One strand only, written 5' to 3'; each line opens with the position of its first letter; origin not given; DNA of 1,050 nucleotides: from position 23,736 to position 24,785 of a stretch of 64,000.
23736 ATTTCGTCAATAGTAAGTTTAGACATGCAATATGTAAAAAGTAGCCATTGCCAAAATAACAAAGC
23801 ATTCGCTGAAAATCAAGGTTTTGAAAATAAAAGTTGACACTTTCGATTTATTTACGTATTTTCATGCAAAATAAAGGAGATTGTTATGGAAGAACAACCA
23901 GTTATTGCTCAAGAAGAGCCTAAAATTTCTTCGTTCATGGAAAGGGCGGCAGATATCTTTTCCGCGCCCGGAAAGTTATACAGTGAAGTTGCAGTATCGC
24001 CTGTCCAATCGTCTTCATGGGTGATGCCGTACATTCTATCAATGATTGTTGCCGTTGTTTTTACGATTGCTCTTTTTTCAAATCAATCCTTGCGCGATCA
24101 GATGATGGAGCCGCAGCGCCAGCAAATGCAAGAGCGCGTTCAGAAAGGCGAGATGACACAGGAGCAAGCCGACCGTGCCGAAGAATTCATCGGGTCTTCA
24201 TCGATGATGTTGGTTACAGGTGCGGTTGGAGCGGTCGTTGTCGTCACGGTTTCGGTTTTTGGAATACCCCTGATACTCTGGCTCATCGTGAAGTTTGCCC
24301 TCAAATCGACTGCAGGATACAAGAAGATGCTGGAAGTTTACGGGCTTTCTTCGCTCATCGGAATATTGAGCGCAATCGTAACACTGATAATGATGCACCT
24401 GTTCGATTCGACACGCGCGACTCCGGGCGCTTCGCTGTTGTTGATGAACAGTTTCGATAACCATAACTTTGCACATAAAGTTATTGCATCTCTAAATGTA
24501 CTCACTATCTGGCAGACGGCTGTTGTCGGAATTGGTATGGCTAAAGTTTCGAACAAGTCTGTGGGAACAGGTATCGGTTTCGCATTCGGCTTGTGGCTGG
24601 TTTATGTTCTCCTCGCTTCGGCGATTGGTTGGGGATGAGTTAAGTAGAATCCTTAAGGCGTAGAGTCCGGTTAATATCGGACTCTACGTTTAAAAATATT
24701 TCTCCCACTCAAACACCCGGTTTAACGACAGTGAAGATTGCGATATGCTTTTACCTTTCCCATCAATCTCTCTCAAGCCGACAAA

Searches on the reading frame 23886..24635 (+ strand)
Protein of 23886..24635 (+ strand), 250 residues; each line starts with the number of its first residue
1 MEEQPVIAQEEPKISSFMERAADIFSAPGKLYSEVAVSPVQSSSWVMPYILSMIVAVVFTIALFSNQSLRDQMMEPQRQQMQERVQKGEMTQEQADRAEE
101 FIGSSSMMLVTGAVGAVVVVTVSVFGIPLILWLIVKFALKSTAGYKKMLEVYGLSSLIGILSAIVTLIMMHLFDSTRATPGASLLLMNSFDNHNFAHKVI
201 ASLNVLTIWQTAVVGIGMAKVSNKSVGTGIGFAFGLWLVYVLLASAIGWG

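Call 43: search_protein_families(library=pfam, proteins=[window:23886-24635:+], max_evalue=0.00001)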
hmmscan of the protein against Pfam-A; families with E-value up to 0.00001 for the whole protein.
window:23886-24635:+ (250 aa): 1 family
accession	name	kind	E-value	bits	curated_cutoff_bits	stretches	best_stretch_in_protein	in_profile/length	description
PF04893.22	Yip1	-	8.1e-13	49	28.6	1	24-246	3-172/173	Yip1 domain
